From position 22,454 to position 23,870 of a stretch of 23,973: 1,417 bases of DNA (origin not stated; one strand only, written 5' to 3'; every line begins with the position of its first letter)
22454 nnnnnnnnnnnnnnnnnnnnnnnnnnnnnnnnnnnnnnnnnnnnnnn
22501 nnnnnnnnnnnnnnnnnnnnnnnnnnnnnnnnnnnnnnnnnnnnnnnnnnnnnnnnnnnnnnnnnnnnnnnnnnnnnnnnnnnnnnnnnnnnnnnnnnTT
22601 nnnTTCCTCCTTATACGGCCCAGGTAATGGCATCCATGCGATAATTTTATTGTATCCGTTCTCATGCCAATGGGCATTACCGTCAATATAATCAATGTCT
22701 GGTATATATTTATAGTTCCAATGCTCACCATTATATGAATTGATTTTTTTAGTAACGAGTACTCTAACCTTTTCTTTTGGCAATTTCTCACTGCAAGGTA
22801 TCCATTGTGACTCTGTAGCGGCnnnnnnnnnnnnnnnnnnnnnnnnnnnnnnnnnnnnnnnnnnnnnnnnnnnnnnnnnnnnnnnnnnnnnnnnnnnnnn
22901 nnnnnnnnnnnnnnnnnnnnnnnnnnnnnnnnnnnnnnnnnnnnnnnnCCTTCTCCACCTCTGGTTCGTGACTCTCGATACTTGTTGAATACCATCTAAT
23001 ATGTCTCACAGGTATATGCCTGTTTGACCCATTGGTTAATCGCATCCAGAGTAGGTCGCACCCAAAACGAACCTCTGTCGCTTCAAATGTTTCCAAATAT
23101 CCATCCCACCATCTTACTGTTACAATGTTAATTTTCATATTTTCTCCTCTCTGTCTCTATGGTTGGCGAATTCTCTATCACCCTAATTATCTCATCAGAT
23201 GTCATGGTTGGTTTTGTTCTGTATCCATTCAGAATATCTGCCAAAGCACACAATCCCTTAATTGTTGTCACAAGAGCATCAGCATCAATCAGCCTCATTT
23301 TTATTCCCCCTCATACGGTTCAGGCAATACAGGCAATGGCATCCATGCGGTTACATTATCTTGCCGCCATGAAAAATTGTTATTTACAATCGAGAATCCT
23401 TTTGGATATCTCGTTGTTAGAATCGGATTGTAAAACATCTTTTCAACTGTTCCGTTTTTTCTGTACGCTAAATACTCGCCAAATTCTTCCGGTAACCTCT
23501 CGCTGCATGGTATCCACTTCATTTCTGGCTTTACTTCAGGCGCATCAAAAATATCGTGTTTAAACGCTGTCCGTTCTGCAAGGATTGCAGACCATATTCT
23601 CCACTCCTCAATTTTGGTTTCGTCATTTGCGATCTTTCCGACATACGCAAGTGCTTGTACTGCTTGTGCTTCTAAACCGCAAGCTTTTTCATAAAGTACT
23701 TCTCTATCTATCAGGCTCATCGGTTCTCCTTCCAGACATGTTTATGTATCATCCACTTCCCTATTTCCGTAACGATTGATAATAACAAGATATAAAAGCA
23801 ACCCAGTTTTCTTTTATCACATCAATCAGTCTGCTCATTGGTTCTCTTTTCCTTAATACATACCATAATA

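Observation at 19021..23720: Tandem array of modular DUF551-like paralogues with a shuffled '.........' N-module and DNA-level repeat at each start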

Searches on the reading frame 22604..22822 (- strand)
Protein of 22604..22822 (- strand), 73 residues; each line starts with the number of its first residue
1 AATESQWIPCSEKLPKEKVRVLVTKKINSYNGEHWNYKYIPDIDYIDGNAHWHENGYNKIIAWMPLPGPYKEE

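Call 58: find_homologous_proteins(query=A5, max_evalue=0.001)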
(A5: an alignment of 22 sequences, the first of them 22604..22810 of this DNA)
Query A5 (22 sequences) (69 aa, profile of the alignment): 7631 proteins with E <= 0.001 among 8000 candidates; the best 120 are listed.
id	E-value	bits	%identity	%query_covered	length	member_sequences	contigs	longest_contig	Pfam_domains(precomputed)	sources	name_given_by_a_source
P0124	9.4e-19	86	39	97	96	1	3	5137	PF04448.18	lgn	-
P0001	2.1e-18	85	100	100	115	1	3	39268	PF04448.18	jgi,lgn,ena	-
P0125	1.1e-17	82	-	-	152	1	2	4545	PF04448.18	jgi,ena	-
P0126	2.0e-17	81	-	-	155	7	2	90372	PF04448.18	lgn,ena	-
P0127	4.2e-17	80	36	97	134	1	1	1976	PF04448.18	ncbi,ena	-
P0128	5.3e-17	80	46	100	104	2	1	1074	PF04448.18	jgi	jgi:hypothetical protein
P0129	8.1e-17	79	35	88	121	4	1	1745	PF04448.18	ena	-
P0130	1.0e-16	79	47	99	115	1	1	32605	PF04448.18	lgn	-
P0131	1.2e-16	79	-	-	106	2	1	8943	PF04448.18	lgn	-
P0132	1.5e-16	78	42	99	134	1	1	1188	PF04448.18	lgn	-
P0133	1.7e-16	78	-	-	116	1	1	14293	PF04448.18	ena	-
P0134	1.7e-16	78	43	97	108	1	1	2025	PF04448.18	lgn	-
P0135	2.5e-16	78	36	100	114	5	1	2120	PF04448.18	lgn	-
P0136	3.0e-16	78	42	99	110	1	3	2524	PF04448.18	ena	-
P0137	4.2e-16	77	47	99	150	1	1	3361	PF04448.18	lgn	-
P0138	4.3e-16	77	38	99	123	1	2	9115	PF04448.18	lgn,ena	-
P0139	4.7e-16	77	43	99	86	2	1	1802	PF04448.18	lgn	-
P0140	5.0e-16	77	-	-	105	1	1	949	PF04448.18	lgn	-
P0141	5.9e-16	77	40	99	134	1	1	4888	PF04448.18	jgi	jgi:hypothetical protein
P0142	6.2e-16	77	31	97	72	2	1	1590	PF04448.18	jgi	jgi:hypothetical protein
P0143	6.2e-16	77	39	100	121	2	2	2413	PF04448.18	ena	-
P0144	6.3e-16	77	37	99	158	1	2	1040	PF04448.18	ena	-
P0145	6.9e-16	76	-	-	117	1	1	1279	PF04448.18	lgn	-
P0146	7.0e-16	76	41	97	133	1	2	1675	PF04448.18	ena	-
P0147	7.4e-16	76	42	99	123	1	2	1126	PF04448.18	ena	-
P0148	9.1e-16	76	-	-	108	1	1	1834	PF04448.18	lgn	-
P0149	1.0e-15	76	44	100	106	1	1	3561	PF04448.18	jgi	jgi:hypothetical protein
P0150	1.0e-15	76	38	99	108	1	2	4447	PF04448.18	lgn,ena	-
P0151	1.2e-15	76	35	99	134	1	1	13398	PF04448.18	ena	-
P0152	1.3e-15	76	39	97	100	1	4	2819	PF04448.18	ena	-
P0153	1.3e-15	75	43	99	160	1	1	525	PF04448.18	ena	-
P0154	1.4e-15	75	41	99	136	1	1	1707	PF04448.18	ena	-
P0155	1.5e-15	75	41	99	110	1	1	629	PF04448.18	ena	-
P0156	1.5e-15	75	40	97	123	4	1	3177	PF04448.18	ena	-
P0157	1.5e-15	75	42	97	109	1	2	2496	PF04448.18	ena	-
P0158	1.6e-15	75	38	99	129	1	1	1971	PF04448.18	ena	-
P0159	1.7e-15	75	35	100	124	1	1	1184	PF04448.18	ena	-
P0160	1.9e-15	75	44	96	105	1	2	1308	PF04448.18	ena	-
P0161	1.9e-15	75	35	100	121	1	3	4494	PF04448.18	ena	-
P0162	2.1e-15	75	46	99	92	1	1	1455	PF04448.18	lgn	-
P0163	2.1e-15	75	46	99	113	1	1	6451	PF04448.18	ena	-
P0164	2.1e-15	75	41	96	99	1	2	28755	PF04448.18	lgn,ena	-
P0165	2.4e-15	75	39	97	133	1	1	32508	PF04448.18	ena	-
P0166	2.6e-15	75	46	99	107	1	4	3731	PF04448.18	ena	-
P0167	2.6e-15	75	-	-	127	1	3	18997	PF04448.18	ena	-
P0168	2.7e-15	74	41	97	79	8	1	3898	PF04448.18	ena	-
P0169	2.8e-15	74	44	97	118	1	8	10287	PF04448.18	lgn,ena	-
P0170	2.8e-15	74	38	99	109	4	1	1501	PF04448.18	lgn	-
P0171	2.8e-15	74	41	99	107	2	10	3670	PF04448.18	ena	-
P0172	2.8e-15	74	47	96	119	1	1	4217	PF04448.18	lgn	-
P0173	2.9e-15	74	38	97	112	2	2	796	PF04448.18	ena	-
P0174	2.9e-15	74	47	99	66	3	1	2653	PF04448.18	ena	-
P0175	3.0e-15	74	45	100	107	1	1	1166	PF04448.18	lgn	-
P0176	3.0e-15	74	36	99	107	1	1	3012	PF04448.18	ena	-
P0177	3.0e-15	74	37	100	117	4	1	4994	PF04448.18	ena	-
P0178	3.0e-15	74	45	100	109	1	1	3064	PF04448.18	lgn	-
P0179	3.0e-15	74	37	97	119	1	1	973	PF04448.18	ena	-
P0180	3.2e-15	74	46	96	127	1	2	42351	PF04448.18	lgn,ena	-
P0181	3.3e-15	74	41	100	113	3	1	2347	PF04448.18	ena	-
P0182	3.3e-15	74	42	99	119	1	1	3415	PF04448.18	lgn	-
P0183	3.5e-15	74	42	97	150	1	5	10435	PF04448.18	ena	-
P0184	3.5e-15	74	46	99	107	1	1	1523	PF04448.18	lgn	-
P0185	3.6e-15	74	39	99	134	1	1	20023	PF04448.18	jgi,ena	-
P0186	3.7e-15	74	41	99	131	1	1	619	PF04448.18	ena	-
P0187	3.7e-15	74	44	96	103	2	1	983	PF04448.18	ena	-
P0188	3.7e-15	74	43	100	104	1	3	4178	PF04448.18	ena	-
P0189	3.7e-15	74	38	100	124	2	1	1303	PF04448.18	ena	-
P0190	3.8e-15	74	43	97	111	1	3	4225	PF04448.18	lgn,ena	-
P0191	3.9e-15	74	40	97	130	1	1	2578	PF04448.18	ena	-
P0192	4.0e-15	74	41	99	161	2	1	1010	PF04448.18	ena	-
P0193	4.1e-15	74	45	100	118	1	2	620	PF04448.18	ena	-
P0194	4.1e-15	74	46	93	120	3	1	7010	PF04448.18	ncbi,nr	ncbi:MAG: DUF551 domain-containing protein [Bacilli bacterium]|nr:DUF551 domain-containing protein [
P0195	4.6e-15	74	39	100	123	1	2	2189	PF04448.18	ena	-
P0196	4.7e-15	74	37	99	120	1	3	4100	PF04448.18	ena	-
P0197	4.7e-15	74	37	99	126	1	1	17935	PF04448.18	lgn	-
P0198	4.7e-15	74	41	99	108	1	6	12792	PF04448.18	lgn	-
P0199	4.8e-15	74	33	99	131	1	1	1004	PF04448.18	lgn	-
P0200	4.9e-15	74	46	99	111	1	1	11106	PF04448.18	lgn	-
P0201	4.9e-15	74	36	99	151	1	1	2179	PF04448.18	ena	-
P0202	4.9e-15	74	41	99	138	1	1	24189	PF04448.18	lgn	-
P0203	5.0e-15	74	41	99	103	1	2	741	PF04448.18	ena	-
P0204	5.1e-15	74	39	96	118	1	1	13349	PF04448.18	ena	-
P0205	5.2e-15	74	34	96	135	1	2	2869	PF04448.18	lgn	-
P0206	5.3e-15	74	43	100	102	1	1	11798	PF04448.18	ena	-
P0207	5.3e-15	74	50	99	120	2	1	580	PF04448.18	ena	-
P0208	5.4e-15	74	43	99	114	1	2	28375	PF04448.18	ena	-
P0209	5.4e-15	74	46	97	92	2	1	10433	PF04448.18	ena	-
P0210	5.4e-15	74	36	97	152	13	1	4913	PF04448.18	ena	-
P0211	5.4e-15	74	43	97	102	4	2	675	PF04448.18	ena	-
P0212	5.5e-15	74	40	99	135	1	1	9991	PF04448.18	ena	-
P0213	5.5e-15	74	38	99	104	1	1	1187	PF04448.18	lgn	-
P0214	5.5e-15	74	43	99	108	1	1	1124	PF04448.18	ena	-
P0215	5.6e-15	74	48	100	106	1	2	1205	PF04448.18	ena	-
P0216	5.7e-15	73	37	99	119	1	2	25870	PF04448.18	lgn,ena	-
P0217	5.8e-15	73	39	93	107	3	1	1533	PF04448.18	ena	-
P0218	5.8e-15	73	38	99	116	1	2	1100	PF04448.18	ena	-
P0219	5.8e-15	73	-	-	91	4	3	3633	PF04448.18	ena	-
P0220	5.9e-15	73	36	96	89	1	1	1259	PF04448.18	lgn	-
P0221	6.0e-15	73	42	100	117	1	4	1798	PF04448.18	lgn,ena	-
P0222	6.0e-15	73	35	99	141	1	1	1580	PF04448.18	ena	-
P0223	6.0e-15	73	36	97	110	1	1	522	PF04448.18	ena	-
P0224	6.2e-15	73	38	97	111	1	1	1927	PF04448.18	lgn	-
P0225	6.2e-15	73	38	100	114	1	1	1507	PF04448.18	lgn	-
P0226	6.5e-15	73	44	97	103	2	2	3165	PF04448.18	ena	-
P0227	6.6e-15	73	41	99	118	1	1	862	PF04448.18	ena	-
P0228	6.7e-15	73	39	100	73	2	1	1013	PF04448.18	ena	-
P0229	6.7e-15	73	40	97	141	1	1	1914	PF04448.18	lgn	-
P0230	6.8e-15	73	41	100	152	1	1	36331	PF04448.18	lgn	-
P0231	6.8e-15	73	41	99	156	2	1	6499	PF04448.18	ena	-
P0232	6.9e-15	73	42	96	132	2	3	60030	PF04448.18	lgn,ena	-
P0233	7.2e-15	73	45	96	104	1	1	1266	PF04448.18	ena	-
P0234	7.2e-15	73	42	97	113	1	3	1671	PF04448.18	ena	-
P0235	7.3e-15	73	34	97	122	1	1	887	PF04448.18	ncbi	-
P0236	7.4e-15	73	39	99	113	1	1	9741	PF04448.18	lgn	-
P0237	7.5e-15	73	38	99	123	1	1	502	PF04448.18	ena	-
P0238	7.6e-15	73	38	99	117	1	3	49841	PF04448.18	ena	-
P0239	7.6e-15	73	38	97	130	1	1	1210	PF04448.18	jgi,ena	-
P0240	7.6e-15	73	35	96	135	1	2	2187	PF04448.18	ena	-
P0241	7.8e-15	73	39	99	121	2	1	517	PF04448.18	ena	-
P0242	8.0e-15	73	41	99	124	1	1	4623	PF04448.18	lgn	-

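Call 63: search_protein_families(library=pfam, max_evalue=1, proteins=[P0125, P0141, P0191, P0222, P0124, P0130, P0181, P0204])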
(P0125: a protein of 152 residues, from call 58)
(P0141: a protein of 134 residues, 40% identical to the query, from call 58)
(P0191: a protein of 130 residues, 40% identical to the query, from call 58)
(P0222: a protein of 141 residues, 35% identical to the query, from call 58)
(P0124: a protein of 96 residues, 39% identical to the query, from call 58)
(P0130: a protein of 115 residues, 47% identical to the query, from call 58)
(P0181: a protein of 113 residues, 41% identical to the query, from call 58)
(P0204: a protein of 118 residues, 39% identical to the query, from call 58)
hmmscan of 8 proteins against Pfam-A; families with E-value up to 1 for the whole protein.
P0125 (152 aa): 3 families
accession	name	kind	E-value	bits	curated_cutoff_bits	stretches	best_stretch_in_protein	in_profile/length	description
PF04448.17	DUF551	-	1.1e-10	42.6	22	1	88-144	2-66/68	Protein of unknown function (DUF551)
PF09789.14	CC149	-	0.0049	16.6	30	1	3-79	70-147/316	Coiled-coil domain-containing protein 149-A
PF01166.23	TSC22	-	0.19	12.3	30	0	58-82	31-55/57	TSC-22/dip/bun family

P0141 (134 aa): 1 family
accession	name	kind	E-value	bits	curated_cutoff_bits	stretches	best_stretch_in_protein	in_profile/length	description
PF04448.17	DUF551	-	2.7e-06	28.6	22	1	42-126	1-66/68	Protein of unknown function (DUF551)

P0191 (130 aa): 1 family
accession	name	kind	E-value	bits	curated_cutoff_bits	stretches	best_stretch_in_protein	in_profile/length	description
PF04448.17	DUF551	-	3e-09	38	22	1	56-116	2-66/68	Protein of unknown function (DUF551)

P0222 (141 aa): 1 family
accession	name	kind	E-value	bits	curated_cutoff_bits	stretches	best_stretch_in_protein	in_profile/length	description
PF04448.17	DUF551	-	6.2e-08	33.8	22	1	61-133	2-66/68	Protein of unknown function (DUF551)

P0124 (96 aa): 1 family
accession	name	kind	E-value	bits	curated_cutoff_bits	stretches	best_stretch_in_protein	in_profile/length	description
PF04448.17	DUF551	-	4e-10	40.9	22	1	36-92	2-66/68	Protein of unknown function (DUF551)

P0130 (115 aa): 1 family
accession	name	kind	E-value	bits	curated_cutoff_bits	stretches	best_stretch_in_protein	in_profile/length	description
PF04448.17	DUF551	-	1.3e-10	42.4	22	1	55-110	2-66/68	Protein of unknown function (DUF551)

P0181 (113 aa): 1 family
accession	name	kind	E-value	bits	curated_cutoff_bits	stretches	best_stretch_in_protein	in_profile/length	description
PF04448.17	DUF551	-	7.7e-13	49.5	22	1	51-109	1-66/68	Protein of unknown function (DUF551)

P0204 (118 aa): 1 family
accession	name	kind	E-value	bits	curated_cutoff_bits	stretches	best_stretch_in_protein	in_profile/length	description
PF04448.17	DUF551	-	1.4e-09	39.1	22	1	51-112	1-66/68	Protein of unknown function (DUF551)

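Call 65: predict_structure(alignment_id=A6)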
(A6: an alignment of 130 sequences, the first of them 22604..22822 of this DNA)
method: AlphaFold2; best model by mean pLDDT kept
length: 73 residues; sequences in the alignment: 130
mean_pLDDT: 84.1   pTM: 0.68
mean pLDDT of the five models: 84.1, 83.0, 82.9, 82.7, 81.7
residues with pLDDT >= 90: 27; 70-90: 39; 50-70: 5; < 50: 2
segments of 3 or more residues with pLDDT < 50: none
pLDDT, mean of each block of 10 residues (from residue 1): 73 86 90 87 85 79 90 83
secondary structure, 60 per line:
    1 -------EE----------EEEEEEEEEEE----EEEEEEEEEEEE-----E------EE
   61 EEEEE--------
elements in order: E20-30 E35-46 E59-65

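Call 72: search_solved_structures(query=A5, max_evalue=10, show_alignments=3)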
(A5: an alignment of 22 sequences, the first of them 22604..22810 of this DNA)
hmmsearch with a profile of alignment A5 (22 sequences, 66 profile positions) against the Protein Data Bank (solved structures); distinct sequences matched with E-value up to 10: 0.

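Call 74: fold_search(model_id=the predicted structure, library=viral)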
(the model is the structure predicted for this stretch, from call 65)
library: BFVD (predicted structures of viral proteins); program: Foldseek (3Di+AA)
matches with E <= 10: 587; with E <= 0.001: 3
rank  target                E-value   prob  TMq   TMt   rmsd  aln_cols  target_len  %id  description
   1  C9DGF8                5.2e-04  1.00  0.75  0.38   3.6        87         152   23  DUF551 domain-containing protein [Delftia phage PhiW-14]
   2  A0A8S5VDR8            5.8e-04  1.00  0.71  0.44   3.0        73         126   33  DUF551 domain-containing protein [Siphoviridae sp. ctClL93]
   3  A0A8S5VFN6            6.2e-04  1.00  0.81  0.53   2.2        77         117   27  DUF551 domain-containing protein [Siphoviridae sp. ct3R43]
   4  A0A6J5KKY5            2.1e-03  1.00  0.70  0.66   3.7        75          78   24  DUF551 domain-containing protein [uncultured Caudovirales phage]
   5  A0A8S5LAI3            2.2e-03  1.00  0.62  0.78   3.7        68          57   26  DUF551 domain-containing protein [Podoviridae sp. ctBev14]
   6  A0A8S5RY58            3.7e-03  1.00  0.66  0.25   5.6        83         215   19  DUF551 domain-containing protein [Myoviridae sp. ctNQV2]
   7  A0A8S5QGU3            4.4e-03  1.00  0.73  0.50   4.2        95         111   23  DUF551 domain-containing protein [Siphoviridae sp. ctNs77]
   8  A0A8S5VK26            4.9e-03  1.00  0.76  0.44   2.5        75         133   21  DUF551 domain-containing protein [Ackermannviridae sp.]
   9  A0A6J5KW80            8.3e-03  1.00  0.60  0.45   4.3        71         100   21  DUF551 domain-containing protein [uncultured Caudovirales phage]
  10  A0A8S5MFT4            9.3e-03  1.00  0.60  0.47   4.6        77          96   21  Uncharacterized protein [Siphoviridae sp. ctq1q8]
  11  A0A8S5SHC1            1.1e-02  1.00  0.62  0.23   3.2        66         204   26  DUF551 domain-containing protein [Myoviridae sp. ctuIn11]
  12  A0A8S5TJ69            1.2e-02  1.00  0.70  0.63   4.3        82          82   16  DUF551 domain-containing protein [Siphoviridae sp. ctvI513]
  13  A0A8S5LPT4            1.5e-02  1.00  0.70  0.67   3.2        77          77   12  DUF551 domain-containing protein [Siphoviridae sp. ctVFv13]
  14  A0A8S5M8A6            1.6e-02  1.00  0.70  0.39   5.3       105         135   20  DUF551 domain-containing protein [Caudovirales sp. ctCiv1]
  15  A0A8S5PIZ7            1.6e-02  1.00  0.64  0.33   4.7        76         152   25  Uncharacterized protein [Siphoviridae sp. ctL0q1]
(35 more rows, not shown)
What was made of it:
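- On DUF551 (PF04448): Foldseek against BFVD: the top hits are all DUF551 proteins, TM 0.6-0.8, probability 1.00 (call 74).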

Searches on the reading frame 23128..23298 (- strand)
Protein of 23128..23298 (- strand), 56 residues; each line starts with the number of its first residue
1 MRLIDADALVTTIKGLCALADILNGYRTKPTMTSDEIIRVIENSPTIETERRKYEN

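Call 3: search_protein_families(library=pfam, max_evalue=1, proteins=[window:23128-23298:-])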
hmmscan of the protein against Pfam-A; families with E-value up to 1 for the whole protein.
window:23128-23298:- (56 aa): 0 families

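Call 8: search_protein_families(library=phrogs, max_evalue=0.01, proteins=[window:23128-23298:-])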
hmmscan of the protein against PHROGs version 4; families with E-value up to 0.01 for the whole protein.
window:23128-23298:- (56 aa): 0 families
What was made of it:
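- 23128..23298 (-): Stand-alone '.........' N-module gene, 56 aa. No Pfam or PHROG hit (calls 3, 8).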

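Call 53: search_protein_families(library=ncbifam, max_evalue=0.1, proteins=[window:23128-23298:-])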
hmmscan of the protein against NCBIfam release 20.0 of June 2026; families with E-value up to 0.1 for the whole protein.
window:23128-23298:- (56 aa): 0 families

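Call 54: search_protein_families(library=padloc, max_evalue=0.01, proteins=[window:23128-23298:-])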
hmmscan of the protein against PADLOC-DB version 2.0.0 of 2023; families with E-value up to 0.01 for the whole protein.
window:23128-23298:- (56 aa): 0 families

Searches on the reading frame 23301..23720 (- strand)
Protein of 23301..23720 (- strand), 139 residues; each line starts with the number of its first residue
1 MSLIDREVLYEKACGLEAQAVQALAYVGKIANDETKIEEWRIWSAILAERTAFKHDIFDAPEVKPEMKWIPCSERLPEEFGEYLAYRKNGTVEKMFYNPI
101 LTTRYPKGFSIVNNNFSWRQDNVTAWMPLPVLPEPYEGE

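Call 3: search_protein_families(library=pfam, max_evalue=1, proteins=[window:23301-23720:-])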
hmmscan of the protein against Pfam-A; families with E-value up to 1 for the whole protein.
window:23301-23720:- (139 aa): 1 family
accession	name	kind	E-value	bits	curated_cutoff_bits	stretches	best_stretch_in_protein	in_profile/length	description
PF04448.17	DUF551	-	3.1e-09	38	22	1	68-133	1-67/68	Protein of unknown function (DUF551)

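Call 8: search_protein_families(library=phrogs, max_evalue=0.01, proteins=[window:23301-23720:-])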
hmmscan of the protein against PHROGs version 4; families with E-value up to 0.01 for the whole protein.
window:23301-23720:- (139 aa): 5 families
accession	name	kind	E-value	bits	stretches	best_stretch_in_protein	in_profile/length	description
phrog_924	-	unknown function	4.4e-14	53.7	1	63-135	86-152/267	-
phrog_15198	-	unknown function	4.1e-09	37.6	1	67-138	83-155/159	-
phrog_60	-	unknown function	3.8e-08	34.4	1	68-133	222-279/461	-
phrog_7704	-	unknown function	2.1e-06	28.8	1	59-134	96-170/173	-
phrog_4596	-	unknown function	0.0012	20.1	1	65-110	21-66/85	-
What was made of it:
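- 23301..23720 (-): 139-aa protein: unclassified helical N-part (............) plus a DUF551 domain (residues 68-133). PF04448 at 38 bits (call 3). phrog_924 (call 8).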

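Call 53: search_protein_families(library=ncbifam, max_evalue=0.1, proteins=[window:23301-23720:-])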
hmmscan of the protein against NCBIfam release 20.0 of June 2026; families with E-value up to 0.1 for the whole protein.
window:23301-23720:- (139 aa): 0 families

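Call 54: search_protein_families(library=padloc, max_evalue=0.01, proteins=[window:23301-23720:-])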
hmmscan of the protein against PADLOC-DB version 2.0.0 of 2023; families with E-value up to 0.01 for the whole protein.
window:23301-23720:- (139 aa): 0 families
